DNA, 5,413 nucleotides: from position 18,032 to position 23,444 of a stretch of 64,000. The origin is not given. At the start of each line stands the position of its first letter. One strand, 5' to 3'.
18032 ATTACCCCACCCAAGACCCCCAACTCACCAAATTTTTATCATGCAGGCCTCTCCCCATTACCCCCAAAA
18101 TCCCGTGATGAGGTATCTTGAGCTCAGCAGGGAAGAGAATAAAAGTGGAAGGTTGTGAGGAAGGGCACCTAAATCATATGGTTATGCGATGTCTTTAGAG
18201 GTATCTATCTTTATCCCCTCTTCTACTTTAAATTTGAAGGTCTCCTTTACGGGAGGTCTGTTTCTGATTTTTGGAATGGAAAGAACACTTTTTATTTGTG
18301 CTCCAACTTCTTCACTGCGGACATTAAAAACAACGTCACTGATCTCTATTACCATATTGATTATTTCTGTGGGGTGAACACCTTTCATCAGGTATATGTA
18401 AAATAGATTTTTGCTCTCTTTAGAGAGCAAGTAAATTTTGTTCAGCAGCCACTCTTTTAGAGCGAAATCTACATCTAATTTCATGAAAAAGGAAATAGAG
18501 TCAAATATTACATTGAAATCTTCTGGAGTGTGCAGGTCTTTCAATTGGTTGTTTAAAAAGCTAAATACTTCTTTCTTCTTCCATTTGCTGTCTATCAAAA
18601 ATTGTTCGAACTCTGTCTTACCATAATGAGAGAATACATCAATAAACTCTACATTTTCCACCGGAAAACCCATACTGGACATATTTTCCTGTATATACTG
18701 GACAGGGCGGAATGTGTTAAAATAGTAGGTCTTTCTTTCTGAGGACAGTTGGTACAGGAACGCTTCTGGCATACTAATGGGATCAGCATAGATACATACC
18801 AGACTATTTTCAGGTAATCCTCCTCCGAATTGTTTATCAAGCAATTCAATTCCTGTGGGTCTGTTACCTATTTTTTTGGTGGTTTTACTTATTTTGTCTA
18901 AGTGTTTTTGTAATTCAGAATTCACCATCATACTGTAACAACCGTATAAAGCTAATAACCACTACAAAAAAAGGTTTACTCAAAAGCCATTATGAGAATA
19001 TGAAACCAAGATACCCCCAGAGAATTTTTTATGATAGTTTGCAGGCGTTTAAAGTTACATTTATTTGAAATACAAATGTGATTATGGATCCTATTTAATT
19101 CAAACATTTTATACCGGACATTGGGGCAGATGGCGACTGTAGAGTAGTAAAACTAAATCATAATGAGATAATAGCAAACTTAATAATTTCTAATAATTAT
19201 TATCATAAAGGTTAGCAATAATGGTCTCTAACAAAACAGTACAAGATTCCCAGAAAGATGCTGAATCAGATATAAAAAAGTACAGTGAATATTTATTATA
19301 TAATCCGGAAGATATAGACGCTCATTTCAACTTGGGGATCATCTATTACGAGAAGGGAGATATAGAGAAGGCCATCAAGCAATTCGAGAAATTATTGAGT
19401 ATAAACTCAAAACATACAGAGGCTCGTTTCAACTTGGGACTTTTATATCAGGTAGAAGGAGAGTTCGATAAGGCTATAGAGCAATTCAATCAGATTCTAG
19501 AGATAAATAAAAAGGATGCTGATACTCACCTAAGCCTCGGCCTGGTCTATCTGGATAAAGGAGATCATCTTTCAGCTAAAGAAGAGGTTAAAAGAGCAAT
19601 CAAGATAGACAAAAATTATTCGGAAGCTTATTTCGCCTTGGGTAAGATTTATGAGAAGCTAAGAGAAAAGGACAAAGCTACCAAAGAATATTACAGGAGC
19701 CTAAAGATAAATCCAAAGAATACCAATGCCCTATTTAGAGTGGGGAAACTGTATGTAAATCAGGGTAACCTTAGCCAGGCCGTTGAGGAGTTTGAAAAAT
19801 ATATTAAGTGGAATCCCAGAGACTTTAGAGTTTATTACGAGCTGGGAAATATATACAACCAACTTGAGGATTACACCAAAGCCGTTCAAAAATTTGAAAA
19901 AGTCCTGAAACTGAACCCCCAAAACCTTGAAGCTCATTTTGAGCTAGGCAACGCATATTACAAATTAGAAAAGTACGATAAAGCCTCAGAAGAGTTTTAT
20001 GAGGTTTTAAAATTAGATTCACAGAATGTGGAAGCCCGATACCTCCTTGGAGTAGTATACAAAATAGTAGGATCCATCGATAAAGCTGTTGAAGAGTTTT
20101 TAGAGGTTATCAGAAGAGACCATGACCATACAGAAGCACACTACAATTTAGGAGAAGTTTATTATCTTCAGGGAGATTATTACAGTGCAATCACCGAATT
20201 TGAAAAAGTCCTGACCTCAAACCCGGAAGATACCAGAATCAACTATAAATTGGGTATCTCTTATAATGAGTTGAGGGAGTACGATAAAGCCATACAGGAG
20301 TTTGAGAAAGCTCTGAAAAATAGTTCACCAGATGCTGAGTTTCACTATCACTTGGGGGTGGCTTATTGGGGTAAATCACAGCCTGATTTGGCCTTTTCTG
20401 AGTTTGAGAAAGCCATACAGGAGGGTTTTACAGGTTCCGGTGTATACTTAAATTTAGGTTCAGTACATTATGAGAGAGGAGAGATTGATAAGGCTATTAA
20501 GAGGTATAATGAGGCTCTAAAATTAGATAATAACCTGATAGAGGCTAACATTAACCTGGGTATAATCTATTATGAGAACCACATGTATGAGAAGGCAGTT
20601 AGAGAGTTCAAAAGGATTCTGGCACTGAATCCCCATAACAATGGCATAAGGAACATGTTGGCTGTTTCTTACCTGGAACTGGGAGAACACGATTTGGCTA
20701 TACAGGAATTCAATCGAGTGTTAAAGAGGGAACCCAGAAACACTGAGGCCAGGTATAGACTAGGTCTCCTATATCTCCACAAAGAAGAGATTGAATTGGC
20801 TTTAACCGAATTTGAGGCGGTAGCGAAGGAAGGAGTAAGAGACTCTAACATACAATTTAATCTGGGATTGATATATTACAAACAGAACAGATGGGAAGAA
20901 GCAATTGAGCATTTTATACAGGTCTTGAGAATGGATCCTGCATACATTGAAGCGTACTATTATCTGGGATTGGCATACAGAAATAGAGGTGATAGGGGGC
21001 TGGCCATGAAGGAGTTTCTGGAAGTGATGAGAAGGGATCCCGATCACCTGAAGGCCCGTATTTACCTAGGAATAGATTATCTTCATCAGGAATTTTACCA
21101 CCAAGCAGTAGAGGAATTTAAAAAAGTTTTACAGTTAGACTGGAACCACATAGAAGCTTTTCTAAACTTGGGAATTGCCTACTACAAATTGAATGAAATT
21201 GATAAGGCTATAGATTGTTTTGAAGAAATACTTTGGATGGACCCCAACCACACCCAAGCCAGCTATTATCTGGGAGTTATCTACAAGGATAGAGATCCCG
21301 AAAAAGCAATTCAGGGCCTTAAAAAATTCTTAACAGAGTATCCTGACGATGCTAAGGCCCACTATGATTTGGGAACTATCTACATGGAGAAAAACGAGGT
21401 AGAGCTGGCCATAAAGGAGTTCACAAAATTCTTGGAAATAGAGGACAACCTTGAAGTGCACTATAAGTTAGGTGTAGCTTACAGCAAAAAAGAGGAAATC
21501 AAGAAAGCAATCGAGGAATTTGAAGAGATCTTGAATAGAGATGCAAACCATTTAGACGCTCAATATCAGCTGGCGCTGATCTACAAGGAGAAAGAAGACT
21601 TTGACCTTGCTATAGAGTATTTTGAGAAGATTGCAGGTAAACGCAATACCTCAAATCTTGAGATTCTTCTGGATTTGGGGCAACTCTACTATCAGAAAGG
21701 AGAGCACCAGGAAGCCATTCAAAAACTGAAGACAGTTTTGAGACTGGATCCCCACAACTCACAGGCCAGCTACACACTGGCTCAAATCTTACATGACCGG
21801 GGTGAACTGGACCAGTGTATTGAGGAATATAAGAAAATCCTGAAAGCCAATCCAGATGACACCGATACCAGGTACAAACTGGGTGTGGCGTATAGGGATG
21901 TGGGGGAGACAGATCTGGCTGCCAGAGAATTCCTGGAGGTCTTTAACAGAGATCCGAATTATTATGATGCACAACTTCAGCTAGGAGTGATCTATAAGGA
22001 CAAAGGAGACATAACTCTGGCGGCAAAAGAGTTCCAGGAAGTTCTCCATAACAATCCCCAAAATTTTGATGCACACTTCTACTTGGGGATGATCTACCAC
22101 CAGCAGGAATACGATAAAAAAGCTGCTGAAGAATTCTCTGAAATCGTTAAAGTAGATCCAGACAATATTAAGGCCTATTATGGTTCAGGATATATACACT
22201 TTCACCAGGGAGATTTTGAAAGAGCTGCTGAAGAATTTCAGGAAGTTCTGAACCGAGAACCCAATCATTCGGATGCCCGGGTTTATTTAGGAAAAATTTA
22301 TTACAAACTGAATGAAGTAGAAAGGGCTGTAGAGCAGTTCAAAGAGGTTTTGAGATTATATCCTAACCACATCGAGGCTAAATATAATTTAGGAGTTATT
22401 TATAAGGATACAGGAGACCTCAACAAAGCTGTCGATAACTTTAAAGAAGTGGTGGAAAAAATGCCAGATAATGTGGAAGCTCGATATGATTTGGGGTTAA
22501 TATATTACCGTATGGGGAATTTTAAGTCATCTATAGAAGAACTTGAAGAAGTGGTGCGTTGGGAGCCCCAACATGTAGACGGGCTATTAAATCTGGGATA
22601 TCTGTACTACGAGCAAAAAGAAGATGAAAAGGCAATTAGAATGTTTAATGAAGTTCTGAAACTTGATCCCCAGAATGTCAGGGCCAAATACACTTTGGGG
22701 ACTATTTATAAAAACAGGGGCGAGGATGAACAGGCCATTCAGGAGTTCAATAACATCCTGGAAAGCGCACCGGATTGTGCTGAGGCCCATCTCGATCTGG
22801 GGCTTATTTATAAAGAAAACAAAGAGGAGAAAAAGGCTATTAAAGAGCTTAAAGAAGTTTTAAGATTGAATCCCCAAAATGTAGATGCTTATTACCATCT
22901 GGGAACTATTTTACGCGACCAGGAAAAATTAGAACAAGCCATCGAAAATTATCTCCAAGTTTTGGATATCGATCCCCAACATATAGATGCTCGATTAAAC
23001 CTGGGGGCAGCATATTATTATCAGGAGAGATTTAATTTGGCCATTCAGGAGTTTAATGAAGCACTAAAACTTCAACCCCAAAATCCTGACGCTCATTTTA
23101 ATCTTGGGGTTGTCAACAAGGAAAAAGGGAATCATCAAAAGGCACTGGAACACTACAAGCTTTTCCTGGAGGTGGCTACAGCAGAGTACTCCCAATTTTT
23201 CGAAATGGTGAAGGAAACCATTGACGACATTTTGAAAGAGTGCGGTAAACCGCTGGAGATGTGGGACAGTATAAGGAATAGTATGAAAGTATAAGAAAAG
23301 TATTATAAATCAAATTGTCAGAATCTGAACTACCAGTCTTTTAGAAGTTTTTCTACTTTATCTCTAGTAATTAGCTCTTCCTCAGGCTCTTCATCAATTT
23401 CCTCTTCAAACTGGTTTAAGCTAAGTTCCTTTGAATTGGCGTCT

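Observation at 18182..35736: KaiC-saturated FlaI/FlaJ locus with an actin-like ATPase, a giant TPR protein and a PAS-DUF835 sensor: candidate undescribed surface-filament or DNA-handling system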

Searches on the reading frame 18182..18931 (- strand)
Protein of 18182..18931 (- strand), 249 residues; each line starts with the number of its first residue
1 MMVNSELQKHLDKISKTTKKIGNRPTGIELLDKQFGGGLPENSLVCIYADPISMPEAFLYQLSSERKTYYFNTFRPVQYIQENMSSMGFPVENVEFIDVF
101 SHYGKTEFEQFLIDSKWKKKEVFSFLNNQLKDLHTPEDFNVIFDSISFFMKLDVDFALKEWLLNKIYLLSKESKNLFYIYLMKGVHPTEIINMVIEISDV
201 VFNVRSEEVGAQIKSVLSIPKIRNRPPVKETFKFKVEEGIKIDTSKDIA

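Call 3: search_protein_families(library=pfam, proteins=[window:18182-18931:-], max_evalue=0.01)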
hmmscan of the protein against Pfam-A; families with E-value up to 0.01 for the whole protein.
window:18182-18931:- (249 aa): 2 families
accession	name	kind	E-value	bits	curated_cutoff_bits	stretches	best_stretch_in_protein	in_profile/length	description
PF23442.1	DUF7125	-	1.9e-19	70.1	29.1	2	25-84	5-64/207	Family of unknown function (DUF7125)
PF06745.19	ATPase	-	4.6e-09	36.4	26.6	1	25-244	2-228/231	KaiC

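Call 6: search_protein_families(library=ncbifam, proteins=[window:18182-18931:-], max_evalue=0.01)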
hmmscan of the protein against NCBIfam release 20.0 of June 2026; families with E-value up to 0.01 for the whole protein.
window:18182-18931:- (249 aa): 3 families
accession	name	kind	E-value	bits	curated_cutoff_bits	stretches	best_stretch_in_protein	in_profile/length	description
NF052589.1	ArlH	equivalog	3.5e-13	49.8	215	1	31-241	9-220/229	archaellum protein ArlH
NF004723.0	PRK06067.1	subfamily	6.1e-09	35.7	194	1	25-241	17-234/243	flagellar accessory protein FlaH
NF006320.0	PRK08533.1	equivalog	6.7e-05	22.6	215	1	31-240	13-220/230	flagellar accessory protein FlaH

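Call 39: search_protein_families(library=padloc, proteins=[window:18182-18931:-], max_evalue=0.001)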
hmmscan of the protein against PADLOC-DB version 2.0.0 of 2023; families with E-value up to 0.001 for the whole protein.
window:18182-18931:- (249 aa): 0 families

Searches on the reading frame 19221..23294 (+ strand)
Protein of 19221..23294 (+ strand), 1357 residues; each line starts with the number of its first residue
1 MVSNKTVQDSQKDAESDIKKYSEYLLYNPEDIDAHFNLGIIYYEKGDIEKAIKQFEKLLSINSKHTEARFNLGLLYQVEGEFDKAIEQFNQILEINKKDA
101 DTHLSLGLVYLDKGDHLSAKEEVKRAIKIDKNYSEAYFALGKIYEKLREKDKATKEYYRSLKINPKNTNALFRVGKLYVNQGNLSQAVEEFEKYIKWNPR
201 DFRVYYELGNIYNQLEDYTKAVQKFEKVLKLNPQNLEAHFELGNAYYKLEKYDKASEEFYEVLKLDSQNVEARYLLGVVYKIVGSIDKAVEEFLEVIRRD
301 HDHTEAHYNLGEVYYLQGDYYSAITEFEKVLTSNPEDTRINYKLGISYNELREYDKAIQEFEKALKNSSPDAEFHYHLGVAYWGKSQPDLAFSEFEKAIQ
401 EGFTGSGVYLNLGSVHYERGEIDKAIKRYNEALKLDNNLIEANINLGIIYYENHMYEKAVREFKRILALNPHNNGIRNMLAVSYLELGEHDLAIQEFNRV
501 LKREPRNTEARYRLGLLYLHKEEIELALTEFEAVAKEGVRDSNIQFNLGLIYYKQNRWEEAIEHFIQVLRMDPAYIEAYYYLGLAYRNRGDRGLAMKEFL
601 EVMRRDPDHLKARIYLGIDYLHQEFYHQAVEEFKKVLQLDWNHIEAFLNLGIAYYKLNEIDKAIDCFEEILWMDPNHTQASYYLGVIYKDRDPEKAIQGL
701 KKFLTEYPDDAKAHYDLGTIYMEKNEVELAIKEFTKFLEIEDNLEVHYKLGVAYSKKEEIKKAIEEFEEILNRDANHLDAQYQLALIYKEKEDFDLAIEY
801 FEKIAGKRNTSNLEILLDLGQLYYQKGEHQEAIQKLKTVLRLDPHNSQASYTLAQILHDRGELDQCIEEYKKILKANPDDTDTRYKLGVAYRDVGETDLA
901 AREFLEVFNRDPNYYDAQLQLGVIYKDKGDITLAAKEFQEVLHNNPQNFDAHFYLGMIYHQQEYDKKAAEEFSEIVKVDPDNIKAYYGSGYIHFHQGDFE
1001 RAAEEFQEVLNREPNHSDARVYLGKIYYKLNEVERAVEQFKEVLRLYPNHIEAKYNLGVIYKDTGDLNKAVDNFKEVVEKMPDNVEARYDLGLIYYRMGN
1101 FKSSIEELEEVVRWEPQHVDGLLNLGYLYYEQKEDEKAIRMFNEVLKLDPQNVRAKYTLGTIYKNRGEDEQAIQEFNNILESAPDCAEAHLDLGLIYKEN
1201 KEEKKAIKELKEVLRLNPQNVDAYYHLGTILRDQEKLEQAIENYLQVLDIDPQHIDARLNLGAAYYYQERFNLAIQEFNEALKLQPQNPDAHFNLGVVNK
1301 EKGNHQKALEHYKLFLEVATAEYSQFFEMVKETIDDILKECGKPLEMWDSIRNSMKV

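Call 3: search_protein_families(library=pfam, proteins=[window:19221-23294:+], max_evalue=0.01)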
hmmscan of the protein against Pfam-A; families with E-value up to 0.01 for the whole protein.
window:19221-23294:+ (1357 aa): 52 families (the best 25 are shown)
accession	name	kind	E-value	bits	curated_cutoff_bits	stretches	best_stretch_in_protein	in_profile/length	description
PF07719.23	TPR_2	-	1.7e-211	667.7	27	27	33-64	2-33/34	Tetratricopeptide repeat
PF13414.12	TPR_11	-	1.6e-196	636.2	26.8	28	1262-1303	1-42/42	TPR repeat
PF00515.34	TPR_1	-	5.9e-195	624.6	27.8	22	645-677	2-34/34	Tetratricopeptide repeat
PF13181.12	TPR_8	-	5.7e-182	575.1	25.7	23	203-235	2-34/34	Tetratricopeptide repeat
PF13432.12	TPR_16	-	7.3e-175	566.9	32.7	24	990-1049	4-63/65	Tetratricopeptide repeat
PF13431.12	TPR_17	-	2.8e-159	504.8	24.4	11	1278-1310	2-34/34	Tetratricopeptide repeat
PF14559.12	TPR_19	-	1.7e-156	509.2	25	21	826-881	4-59/68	Tetratricopeptide repeat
PF13174.12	TPR_6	-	1.9e-129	414.2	26.3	7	1018-1050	1-33/33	Tetratricopeptide repeat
PF13428.12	TPR_14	-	3.9e-116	367.6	23.5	8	849-888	3-42/44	Tetratricopeptide repeat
PF13424.12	TPR_12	-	1.4e-108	355.6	30.1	18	1223-1286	5-76/77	Tetratricopeptide repeat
PF13371.12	TPR_9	-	9.8e-91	298.3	35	8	1230-1292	4-66/73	Tetratricopeptide repeat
PF23914.1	TPR_CcmH_CycH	-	3.7e-85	284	42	16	697-805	36-148/158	Cytochrome c-type biogenesis protein H TPR domain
PF14561.12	TPR_20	-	8.4e-79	260.4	25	3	867-917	8-58/90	Tetratricopeptide repeat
PF12895.13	ANAPC3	-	1.5e-73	243.5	27.2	11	792-872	3-81/82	Anaphase-promoting complex, cyclosome, subunit 3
PF24575.1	TPR_Slam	-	6.3e-71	235.9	35.2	7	1155-1207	49-101/104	Surface lipoprotein assembly modifier, N-terminal TPR repeats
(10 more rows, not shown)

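Call 39: search_protein_families(library=padloc, proteins=[window:19221-23294:+], max_evalue=0.001)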
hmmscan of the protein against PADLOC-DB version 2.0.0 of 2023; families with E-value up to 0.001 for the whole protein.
window:19221-23294:+ (1357 aa): 5 families
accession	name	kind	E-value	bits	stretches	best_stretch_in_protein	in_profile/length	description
PDLC01101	PrimPol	-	1.9e-33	113.9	1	95-168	28-101/490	adaptation polymerase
PDLC01171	TPR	-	2.3e-18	64.5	2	203-368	142-317/504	TPR repeats containing protein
PDLC01172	TPR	-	1.4e-14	51.8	0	106-257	225-383/448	TPR repeats containing protein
PDLC03015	TIR-NLR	-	8.2e-06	22.8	0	171-231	596-656/824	-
PDLC04781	PDC-M71B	-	0.00045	17.1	1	119-235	73-183/515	-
